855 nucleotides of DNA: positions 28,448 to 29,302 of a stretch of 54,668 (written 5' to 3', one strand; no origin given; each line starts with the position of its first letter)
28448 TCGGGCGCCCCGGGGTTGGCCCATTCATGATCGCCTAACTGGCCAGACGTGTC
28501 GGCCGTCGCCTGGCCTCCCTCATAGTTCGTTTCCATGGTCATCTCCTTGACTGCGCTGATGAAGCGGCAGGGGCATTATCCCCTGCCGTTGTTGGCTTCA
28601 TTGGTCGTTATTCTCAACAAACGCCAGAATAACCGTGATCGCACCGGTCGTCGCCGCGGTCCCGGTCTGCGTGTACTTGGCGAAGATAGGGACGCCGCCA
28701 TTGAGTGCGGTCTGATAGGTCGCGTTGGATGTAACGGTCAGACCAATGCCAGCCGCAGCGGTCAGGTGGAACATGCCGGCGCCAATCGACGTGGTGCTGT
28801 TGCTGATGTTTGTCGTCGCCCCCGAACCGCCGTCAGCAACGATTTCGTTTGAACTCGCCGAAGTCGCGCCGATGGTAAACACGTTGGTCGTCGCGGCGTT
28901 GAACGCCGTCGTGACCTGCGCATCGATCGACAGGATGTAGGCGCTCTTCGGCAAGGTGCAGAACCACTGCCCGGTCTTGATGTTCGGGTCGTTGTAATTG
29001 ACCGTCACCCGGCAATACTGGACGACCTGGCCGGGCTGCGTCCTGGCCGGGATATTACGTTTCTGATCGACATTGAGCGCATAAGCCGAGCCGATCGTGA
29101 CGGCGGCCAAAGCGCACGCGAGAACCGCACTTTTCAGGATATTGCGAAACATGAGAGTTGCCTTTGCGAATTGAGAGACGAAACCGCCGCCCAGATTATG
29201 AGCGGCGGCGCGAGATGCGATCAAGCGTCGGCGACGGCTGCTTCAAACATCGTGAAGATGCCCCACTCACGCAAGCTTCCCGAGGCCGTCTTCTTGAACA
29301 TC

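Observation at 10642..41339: About ten ORFs carry Sec or lipoprotein signal peptides (nine late, one early), including Cys-rich fibre-like proteins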

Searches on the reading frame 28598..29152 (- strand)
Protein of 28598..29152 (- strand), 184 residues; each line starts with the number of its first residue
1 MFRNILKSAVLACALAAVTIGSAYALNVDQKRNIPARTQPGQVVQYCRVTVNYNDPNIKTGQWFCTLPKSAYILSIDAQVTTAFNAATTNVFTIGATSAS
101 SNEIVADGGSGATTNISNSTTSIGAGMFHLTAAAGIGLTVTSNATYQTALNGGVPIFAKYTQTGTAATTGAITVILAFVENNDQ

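Call 9: search_protein_families(library=phrogs, proteins=[window:28598-29152:-], max_evalue=0.01)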
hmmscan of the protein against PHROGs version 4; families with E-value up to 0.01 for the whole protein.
window:28598-29152:- (184 aa): 0 families

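Call 10: search_protein_families(library=pfam, proteins=[window:28598-29152:-], max_evalue=0.01)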
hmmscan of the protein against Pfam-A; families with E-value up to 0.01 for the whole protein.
window:28598-29152:- (184 aa): 0 families

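Call 26: search_protein_families(library=pfam, proteins=[window:28598-29152:-], max_evalue=1)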
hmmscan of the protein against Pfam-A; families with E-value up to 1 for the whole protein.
window:28598-29152:- (184 aa): 2 families
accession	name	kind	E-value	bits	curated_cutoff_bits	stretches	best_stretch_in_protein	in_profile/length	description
PF12991.12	DUF3875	-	0.17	12.3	27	1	73-95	22-44/53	Domain of unknown function, B. Theta Gene description (DUF3875)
PF25706.1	HCMV_UL116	-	0.85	9.2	30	0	3-169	4-162/336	Human cytomegalovirus UL116 protein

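Call 29: search_dna_similar(query=window:28598-29152:-, collection=phages, mode=protein, max_rows=25, max_evalue=0.01)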
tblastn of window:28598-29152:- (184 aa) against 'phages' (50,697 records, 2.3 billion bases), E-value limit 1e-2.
No match.

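Call 39: find_homologous_proteins(query=window:28598-29152:-, max_evalue=0.01)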
Query window:28598-29152:- (184 aa): 540 proteins with E <= 0.01 among 979 candidates; the best 120 are listed.
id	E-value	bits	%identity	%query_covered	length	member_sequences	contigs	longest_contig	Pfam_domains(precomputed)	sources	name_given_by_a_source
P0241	3.4e-103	360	96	99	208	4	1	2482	-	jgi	jgi:hypothetical protein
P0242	8.1e-95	333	85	99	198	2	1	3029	-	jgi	jgi:hypothetical protein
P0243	2.0e-94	332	84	100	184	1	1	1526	-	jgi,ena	-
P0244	3.3e-94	331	84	99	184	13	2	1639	-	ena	-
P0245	3.4e-93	328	85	99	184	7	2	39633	-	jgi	jgi:hypothetical protein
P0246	1.7e-62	228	64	99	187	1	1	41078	-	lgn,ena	-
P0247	9.1e-59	216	60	98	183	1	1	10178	-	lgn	-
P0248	4.4e-58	214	60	100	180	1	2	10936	-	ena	-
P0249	5.2e-57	210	63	99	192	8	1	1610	-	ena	-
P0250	6.1e-57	210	60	99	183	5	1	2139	-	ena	-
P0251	9.6e-56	206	62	89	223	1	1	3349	-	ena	-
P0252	1.7e-55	205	57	100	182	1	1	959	-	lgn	-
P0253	2.0e-55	205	61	87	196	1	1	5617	-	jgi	jgi:hypothetical protein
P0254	5.6e-55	204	58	100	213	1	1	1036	-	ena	-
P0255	5.3e-54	200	57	99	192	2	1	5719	-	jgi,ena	jgi:hypothetical protein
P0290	2.1e-41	159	54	90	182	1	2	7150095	-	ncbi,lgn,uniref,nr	ncbi:hypothetical protein [Bradyrhizobium betae]|uniref:Uncharacterized protein n=1 Tax=Bradyrhizobi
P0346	6.5e-27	112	43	99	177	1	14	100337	-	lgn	-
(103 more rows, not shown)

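Call 44: find_encoding_contigs(protein=P0290, flank=10000, max_places=2)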
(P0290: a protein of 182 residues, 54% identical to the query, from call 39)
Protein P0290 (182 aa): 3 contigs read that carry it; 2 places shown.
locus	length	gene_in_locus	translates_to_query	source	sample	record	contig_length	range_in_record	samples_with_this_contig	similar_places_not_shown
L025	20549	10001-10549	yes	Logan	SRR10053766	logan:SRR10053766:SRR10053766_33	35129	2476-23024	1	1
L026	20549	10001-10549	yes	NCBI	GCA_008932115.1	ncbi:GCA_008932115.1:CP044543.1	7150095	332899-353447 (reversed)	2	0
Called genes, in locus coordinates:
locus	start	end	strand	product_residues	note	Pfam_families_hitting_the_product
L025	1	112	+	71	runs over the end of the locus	-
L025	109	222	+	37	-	-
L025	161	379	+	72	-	-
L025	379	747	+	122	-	-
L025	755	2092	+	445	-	-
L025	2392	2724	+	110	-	-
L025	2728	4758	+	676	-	PF16510:P22_portal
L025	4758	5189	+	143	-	-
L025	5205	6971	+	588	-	-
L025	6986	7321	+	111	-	-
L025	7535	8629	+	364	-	-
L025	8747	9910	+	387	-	PF13252:Phage_capsid_3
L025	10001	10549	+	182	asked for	-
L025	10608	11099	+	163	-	-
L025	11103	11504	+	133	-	-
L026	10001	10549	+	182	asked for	-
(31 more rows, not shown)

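Call 46: search_protein_representatives(protein=window:28598-29152:-)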
Query: 184 residues. Proteins with E-value up to 0.001 (for the whole library): 233; up to 1e-10: 56; up to 1e-30: 6. The best 150 are listed.
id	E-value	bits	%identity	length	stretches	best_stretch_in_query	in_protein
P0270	1.8e-47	177.6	58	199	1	6-182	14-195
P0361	6.2e-38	146.6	52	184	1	8-183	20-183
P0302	2.4e-37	144.6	53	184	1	7-183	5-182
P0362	1.7e-32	128.8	56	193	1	12-181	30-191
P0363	4.9e-32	127.4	49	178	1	6-183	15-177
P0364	5.2e-31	124.0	47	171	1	4-184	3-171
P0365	7.5e-29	117.0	49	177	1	3-184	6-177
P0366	1.6e-26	109.5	47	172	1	1-184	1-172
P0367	1.2e-25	106.6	49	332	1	28-179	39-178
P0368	2.0e-23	99.4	46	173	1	1-184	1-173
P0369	3.5e-23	98.6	47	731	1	31-180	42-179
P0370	2.3e-22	95.9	51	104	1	1-103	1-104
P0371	2.6e-22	95.7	47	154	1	28-167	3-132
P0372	3.4e-22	95.4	52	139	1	35-184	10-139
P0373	1.2e-21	93.6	48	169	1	10-136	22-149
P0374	2.0e-21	92.9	51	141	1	28-183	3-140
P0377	1.8e-17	80.0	46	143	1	34-183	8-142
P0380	1.0e-15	74.3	42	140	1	36-184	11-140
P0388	1.0e-14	71.0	44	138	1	36-183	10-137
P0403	4.5e-12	62.5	44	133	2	35-111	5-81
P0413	6.8e-11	58.6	42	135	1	37-183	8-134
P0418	1.9e-10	57.2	43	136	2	42-110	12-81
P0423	3.8e-10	56.2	46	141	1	36-183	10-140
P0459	4.1e-08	49.6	33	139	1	41-179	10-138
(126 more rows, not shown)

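Call 48: search_protein_families(library=phrogs, proteins=[P0403, P0413, P0418, P0388, P0380, P0423, P0459, P0374, P0372, P0377], max_evalue=0.01)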
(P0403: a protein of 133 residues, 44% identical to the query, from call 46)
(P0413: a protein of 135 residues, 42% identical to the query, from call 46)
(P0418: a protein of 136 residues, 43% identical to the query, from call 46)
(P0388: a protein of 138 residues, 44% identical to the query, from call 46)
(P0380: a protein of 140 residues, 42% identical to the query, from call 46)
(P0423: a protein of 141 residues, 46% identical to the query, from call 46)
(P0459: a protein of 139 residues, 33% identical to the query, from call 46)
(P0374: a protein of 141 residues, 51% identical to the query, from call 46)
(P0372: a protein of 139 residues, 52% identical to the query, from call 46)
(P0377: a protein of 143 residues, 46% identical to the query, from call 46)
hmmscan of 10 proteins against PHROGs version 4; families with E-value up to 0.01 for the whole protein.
P0403 (133 aa): 1 family
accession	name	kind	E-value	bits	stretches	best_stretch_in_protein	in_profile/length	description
phrog_20969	-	lysis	0.0013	19.9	1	20-128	30-134/147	Rz-like spanin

P0413 (135 aa): 2 families
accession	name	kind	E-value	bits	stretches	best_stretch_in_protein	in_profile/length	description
phrog_20969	-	lysis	1.6e-06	29.2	1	30-130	38-134/147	Rz-like spanin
phrog_26105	-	unknown function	0.0047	17.7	1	5-129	32-145/149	-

P0418 (136 aa): 3 families
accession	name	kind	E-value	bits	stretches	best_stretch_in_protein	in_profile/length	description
phrog_20969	-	lysis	5.7e-08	34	1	21-131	30-134/147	Rz-like spanin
phrog_26105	-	unknown function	1.3e-05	26.1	1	5-62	33-86/149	-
phrog_38204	-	unknown function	0.004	16.9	1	1-88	156-242/506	-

P0388 (138 aa): 1 family
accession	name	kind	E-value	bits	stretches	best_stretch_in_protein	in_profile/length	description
phrog_20969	-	lysis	1.6e-09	39.1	1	24-133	29-134/147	Rz-like spanin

P0380 (140 aa): 1 family
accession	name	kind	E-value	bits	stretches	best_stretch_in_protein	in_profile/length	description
phrog_20969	-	lysis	0.00015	22.8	1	32-134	36-133/147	Rz-like spanin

P0423 (141 aa): 2 families
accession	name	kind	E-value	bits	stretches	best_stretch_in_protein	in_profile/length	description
phrog_20969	-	lysis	4.8e-07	31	1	18-136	23-134/147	Rz-like spanin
phrog_32685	-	unknown function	8.5e-05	23.7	1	16-137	10-129/143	-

P0459 (139 aa): 0 families

P0374 (141 aa): 2 families
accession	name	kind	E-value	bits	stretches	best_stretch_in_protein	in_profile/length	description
phrog_20969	-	lysis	5.3e-05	24.4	1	39-135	44-133/147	Rz-like spanin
phrog_26105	-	unknown function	0.00011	23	1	10-65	33-86/149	-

P0372 (139 aa): 2 families
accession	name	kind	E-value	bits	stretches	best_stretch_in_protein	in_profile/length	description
phrog_20969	-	lysis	6.1e-07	30.6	1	34-133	39-133/147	Rz-like spanin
phrog_26105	-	unknown function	0.00018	22.4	1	10-64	33-85/149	-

P0377 (143 aa): 2 families
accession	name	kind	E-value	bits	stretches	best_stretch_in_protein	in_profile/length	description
phrog_20969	-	lysis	6.6e-08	33.8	1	26-139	29-135/147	Rz-like spanin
phrog_26105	-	unknown function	0.00063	20.6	1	5-119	29-130/149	-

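Call 49: predict_structure(alignment_id=A1)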
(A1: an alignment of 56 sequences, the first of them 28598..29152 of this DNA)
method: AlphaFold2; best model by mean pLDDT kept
length: 184 residues; sequences in the alignment: 56
mean_pLDDT: 83.7   pTM: 0.75
mean pLDDT of the five models: 83.7, 82.3, 81.6, 80.9, 78.5
residues with pLDDT >= 90: 74; 70-90: 88; 50-70: 19; < 50: 3
segments of 3 or more residues with pLDDT < 50: none
pLDDT, mean of each block of 10 residues (from residue 1): 77 67 57 82 91 88 92 94 84 90 80 76 88 91 87 91 81 94 73
secondary structure, 60 per line:
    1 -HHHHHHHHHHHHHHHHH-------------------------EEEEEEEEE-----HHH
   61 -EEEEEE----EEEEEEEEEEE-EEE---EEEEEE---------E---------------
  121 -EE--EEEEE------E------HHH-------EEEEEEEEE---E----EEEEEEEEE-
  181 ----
elements in order: H2-18 E44-52 E62-67 E72-82 E84-86 E90-95 E126-130 E154-162 E171-179
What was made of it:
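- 28598..29152 (-): sp184: capsid cement-protein homologue with a 25-aa Sec signal (…GSAYA|LNVDQKR). It lies directly downstream of the major capsid protein gene. The AF2 model has pLDDT 83.7 (call 49).
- On Pam1/GP4/KHP30-type capsid cement protein: The model has pLDDT 83.7 (call 49).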

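Call 51: fold_search(model_id=the predicted structure, library=pdb)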
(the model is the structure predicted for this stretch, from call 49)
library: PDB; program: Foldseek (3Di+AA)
matches with E <= 10: 793; with E <= 0.001: 1
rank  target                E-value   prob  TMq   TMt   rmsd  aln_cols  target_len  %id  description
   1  7eel_H                1.3e-05  1.00  0.42  0.53  13.8       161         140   20  Cyanophage Pam1 capsid asymmetric unit (released 2021-10-20)
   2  8h89_J                2.2e-03  1.00  0.49  0.56   6.9       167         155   17  Capsid of Ralstonia phage GP4 (released 2022-11-16)
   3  7dn2_1                9.3e-03  1.00  0.40  0.56   7.1       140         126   12  Acidic stable capsid structure of Helicobacter pylori bacteriophage KHP30 (released 2021-10-27)
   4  8gtc_T                1.5e-02  0.90  0.32  0.28   9.0       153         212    9  Cryo-EM model of the marine siphophage vB_DshS-R4C baseplate-tail complex (released 2023-07-12)
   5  8pdz_A                2.3e-02  0.82  0.31  0.44  11.2       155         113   12  Recombinant Ena3A L-Type endospore appendages (released 2023-11-08)
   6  9i0y_a                2.3e-02  0.41  0.23  0.31  11.6       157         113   12  Recombinant Ena2A fibers (released 2025-03-12)
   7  9i0y_0                2.3e-02  0.28  0.21  0.27  11.6       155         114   12  Recombinant Ena2A fibers (released 2025-03-12)
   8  7dou_4                3.0e-02  0.85  0.33  0.45   7.7       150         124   11  Trimeric cement protein structure of Helicobacter pylori bacteriophage KHP40 (released 2021-10-27)
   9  1f15_B                3.2e-02  0.25  0.22  0.22  15.6       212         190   13  CUCUMBER MOSAIC VIRUS (STRAIN FNY) (released 2000-06-21)
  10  9f4b_F2               3.4e-02  0.60  0.30  0.15  12.4       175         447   12  Pre-assembled baseplate cup of Klebsiella phage KP1 variant vB_Kpn_Lilla1 (released 2025-05-14)
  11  4nwv_A                3.6e-02  0.47  0.29  0.19  11.8       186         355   12  Crystal structure of Orsay virus-like particle (released 2014-08-20)
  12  7vrn_B                3.6e-02  0.30  0.27  0.15  14.7       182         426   12  Structure of infectious bursal disease virus Gt strain (released 2022-03-30)
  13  1stm_A                3.8e-02  0.38  0.27  0.32  10.2       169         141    9  SATELLITE PANICUM MOSAIC VIRUS (released 1997-01-27)
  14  1cwp_A                4.0e-02  0.54  0.30  0.34   9.7       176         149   12  STRUCTURES OF THE NATIVE AND SWOLLEN FORMS OF COWPEA CHLOROTIC MOTTLE VIRUS DETERMINED BY X-RAY CRYSTALLOGRAPHY AND CR (released 1995-05-22)
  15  8c38_C                4.2e-02  0.38  0.26  0.28  12.4       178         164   11  Contracted cowpea chlorotic mottle virus (released 2023-10-18)
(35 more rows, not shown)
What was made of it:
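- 28598..29152 (-): The Foldseek top hits are the Pam1 capsid chain 7eel_H (E 1.3e-5), the GP4 cement protein 8h89_J, and the KHP30/KHP40 cement proteins (call 51).
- On Pam1/GP4/KHP30-type capsid cement protein: Foldseek: 7eel_H at E 1.3e-5, 8h89_J at 2e-3, 7dn2_1 at 9e-3, each with probability 1.0 (call 51).
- Closest known: Capsid cement proteins of cyanophage Pam1. Same: The beta-sandwich fold is shared (call 51).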

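Call 54: search_solved_structures(query=A1, max_evalue=10, show_alignments=3)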
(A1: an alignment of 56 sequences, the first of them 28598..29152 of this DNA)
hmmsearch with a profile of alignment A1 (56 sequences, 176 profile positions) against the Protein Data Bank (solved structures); distinct sequences matched with E-value up to 10: 3.
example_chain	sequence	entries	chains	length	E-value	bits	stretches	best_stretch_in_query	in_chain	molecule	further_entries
26de_W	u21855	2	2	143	0.48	13.3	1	66-152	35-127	Structural protein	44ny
3rfr_A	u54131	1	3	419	0.61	13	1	5-62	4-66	PmoB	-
1ze3_H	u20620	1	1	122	4.3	10.2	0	103-168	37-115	FimH protein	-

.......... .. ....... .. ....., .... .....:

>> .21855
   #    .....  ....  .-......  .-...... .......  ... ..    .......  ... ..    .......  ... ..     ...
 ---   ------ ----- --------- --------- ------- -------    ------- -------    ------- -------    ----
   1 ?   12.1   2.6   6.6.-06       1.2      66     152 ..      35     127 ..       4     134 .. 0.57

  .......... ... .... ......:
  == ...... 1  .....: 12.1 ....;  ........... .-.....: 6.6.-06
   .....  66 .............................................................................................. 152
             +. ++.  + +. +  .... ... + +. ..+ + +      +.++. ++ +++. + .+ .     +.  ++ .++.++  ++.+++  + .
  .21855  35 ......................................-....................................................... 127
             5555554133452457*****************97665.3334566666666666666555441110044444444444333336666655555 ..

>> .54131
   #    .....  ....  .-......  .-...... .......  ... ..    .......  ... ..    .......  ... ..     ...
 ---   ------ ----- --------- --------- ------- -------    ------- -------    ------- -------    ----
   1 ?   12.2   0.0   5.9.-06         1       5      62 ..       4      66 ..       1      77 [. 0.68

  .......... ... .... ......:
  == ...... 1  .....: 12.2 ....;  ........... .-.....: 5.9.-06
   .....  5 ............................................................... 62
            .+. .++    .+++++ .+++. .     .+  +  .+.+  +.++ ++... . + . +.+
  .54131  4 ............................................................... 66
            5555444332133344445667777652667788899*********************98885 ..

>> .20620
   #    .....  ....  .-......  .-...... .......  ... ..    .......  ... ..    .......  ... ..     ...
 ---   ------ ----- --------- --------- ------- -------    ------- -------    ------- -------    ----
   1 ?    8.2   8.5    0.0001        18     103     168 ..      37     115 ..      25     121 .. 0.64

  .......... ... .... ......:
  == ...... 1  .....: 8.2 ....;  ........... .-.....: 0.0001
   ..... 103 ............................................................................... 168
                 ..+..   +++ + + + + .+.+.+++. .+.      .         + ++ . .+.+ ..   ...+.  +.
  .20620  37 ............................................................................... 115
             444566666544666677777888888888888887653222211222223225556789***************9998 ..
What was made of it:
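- On Pam1/GP4/KHP30-type capsid cement protein: The PDB profile search finds nothing significant (call 54).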

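Call 75: fold_search(model_id=the predicted structure, library=viral)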
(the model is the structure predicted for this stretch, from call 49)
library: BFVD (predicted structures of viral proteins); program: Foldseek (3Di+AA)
matches with E <= 10: 1279; with E <= 0.001: 32
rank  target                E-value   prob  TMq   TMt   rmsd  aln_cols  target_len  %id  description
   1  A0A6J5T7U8            8.7e-07  1.00  0.53  0.74   4.3       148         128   30  Uncharacterized protein [uncultured Caudovirales phage]
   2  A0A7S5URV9            6.9e-06  1.00  0.53  0.69   4.7       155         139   26  (no name in the UniProt tables at hand)
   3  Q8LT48                1.2e-05  1.00  0.47  0.50  16.6       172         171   17  Uncharacterized protein [Vibrio phage VpV262]
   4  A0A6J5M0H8            2.0e-05  1.00  0.49  0.55   6.6       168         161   17  Uncharacterized protein [uncultured Caudovirales phage]
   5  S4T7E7                3.2e-05  1.00  0.48  0.59   5.7       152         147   19  (no name in the UniProt tables at hand)
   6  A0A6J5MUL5            3.7e-05  1.00  0.47  0.47  15.0       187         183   20  Uncharacterized protein [uncultured Caudovirales phage]
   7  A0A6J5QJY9            5.5e-05  1.00  0.47  0.54   8.2       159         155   18  Uncharacterized protein [uncultured Caudovirales phage]
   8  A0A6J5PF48            5.5e-05  1.00  0.39  0.46  15.9       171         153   15  Uncharacterized protein [uncultured Caudovirales phage]
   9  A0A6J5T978            6.2e-05  1.00  0.44  0.56  15.4       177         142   17  Uncharacterized protein [uncultured Caudovirales phage]
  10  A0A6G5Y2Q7            7.7e-05  1.00  0.43  0.55   6.2       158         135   16  (no name in the UniProt tables at hand)
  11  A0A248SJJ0            8.7e-05  1.00  0.49  0.26   3.1       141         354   16  (no name in the UniProt tables at hand)
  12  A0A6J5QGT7            1.2e-04  1.00  0.47  0.58   4.0       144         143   14  Uncharacterized protein [uncultured Caudovirales phage]
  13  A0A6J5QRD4            1.7e-04  1.00  0.47  0.58   5.8       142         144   19  Uncharacterized protein [uncultured Caudovirales phage]
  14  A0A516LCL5            1.9e-04  1.00  0.46  0.55  15.8       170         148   18  (no name in the UniProt tables at hand)
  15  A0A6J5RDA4            2.2e-04  1.00  0.43  0.49   6.2       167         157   14  Uncharacterized protein [uncultured Caudovirales phage]
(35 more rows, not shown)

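Call 76: search_dna_similar(query=P0346, collection=phages, mode=protein, max_rows=15, max_evalue=0.01)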
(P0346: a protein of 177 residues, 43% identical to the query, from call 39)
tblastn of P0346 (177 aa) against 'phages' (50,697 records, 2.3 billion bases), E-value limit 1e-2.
No match.

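Call 77: search_dna_similar(query=P0418, collection=phages, mode=protein, max_rows=15, max_evalue=0.01)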
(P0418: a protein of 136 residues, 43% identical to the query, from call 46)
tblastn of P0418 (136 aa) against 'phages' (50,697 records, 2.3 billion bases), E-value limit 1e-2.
Records with a match: 1; places in all: 1; records where one place covers at least 80% of the query: 0.
Best place of each record, by identity: <60% 1.
By first word of the organism name: Rhizobium 1.
By host as written in the record: Rhizobium etli Y1_10 1.
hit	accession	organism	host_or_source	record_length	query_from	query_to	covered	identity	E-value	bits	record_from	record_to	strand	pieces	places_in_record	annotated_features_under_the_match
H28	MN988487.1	Rhizobium phage RHph_Y1_10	Rhizobium etli Y1_10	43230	7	73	49%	42.0%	3e-8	56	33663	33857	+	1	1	hypothetical protein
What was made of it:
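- Tried and rejected: One signal-less cement homologue occurs in Rhizobium phage RHph_Y1_10 (call 77).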

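Call 88: find_related_loci(query=A3, collection=viral_contigs, flank=10000)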
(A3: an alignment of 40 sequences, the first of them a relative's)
Query A3 (136 aa) in viral_contigs; peptide patterns used: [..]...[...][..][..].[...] (x = any residue, [..] = any of these).
578 stretches matched a pattern; 450 encode a relative of the query (tblastn E <= 1e-3); the best 80 are kept; 80 distinct loci.
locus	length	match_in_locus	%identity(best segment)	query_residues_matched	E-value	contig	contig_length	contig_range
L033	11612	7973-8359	50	4-136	3e-32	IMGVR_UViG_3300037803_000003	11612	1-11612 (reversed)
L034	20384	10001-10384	53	7-136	3e-32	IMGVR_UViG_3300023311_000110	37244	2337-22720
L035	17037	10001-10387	50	3-132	4e-32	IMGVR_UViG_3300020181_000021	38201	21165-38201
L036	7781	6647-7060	49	1-135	1e-31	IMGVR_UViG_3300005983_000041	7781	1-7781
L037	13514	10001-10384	49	1-132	6e-31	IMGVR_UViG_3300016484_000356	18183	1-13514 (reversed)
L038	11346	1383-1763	48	7-135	8e-31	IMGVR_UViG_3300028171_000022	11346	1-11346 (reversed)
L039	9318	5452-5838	48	4-135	2e-30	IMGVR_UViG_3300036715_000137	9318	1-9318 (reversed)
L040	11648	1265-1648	48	7-135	3e-30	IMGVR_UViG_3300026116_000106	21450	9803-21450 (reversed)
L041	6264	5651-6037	47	11-136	4e-30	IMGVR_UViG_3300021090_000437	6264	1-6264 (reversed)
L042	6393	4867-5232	47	5-130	1e-29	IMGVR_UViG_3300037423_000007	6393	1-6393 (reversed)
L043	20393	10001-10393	48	5-136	6e-30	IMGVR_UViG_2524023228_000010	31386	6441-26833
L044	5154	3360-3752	49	7-133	3e-29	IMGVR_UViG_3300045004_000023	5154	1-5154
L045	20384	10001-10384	52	7-135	4e-29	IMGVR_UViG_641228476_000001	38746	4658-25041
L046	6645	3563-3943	48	7-135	2e-28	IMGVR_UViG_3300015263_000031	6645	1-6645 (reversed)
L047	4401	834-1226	45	5-136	2e-28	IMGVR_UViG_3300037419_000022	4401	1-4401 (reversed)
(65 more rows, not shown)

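Call 89: find_related_loci(query=A1, collection=viral_contigs, flank=10000)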
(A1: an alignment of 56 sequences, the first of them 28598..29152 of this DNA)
Query A1 (184 aa) in viral_contigs; peptide patterns used: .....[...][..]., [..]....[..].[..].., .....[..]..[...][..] (x = any residue, [..] = any of these).
599 stretches matched a pattern (row limit reached: there are more); 213 encode a relative of the query (tblastn E <= 1e-3); the best 80 are kept; 79 distinct loci.
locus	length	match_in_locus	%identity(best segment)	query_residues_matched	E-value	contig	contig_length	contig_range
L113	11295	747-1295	88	1-183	1e-89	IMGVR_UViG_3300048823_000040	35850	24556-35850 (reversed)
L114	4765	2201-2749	86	1-183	2e-89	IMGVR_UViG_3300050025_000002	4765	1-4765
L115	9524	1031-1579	84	1-183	2e-88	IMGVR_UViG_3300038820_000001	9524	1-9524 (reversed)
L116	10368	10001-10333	86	1-111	9e-63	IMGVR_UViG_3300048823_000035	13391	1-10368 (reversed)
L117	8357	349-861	57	1-183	4e-61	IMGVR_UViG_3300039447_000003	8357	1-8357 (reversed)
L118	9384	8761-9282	57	1-184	9e-59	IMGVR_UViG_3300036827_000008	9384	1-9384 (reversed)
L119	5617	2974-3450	61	25-184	6e-52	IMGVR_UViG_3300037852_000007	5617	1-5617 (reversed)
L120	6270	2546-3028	64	23-183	2e-51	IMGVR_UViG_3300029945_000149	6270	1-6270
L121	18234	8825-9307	64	23-183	2e-51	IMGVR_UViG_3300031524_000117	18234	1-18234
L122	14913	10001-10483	64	23-183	2e-51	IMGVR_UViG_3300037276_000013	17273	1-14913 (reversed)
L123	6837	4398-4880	64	23-183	2e-51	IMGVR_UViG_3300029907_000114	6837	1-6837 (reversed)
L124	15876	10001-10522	55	1-184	2e-51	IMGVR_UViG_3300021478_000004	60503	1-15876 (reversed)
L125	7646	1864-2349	56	23-184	6e-51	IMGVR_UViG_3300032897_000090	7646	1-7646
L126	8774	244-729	56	23-184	4e-51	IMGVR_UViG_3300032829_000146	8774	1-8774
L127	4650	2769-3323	51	2-184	3e-45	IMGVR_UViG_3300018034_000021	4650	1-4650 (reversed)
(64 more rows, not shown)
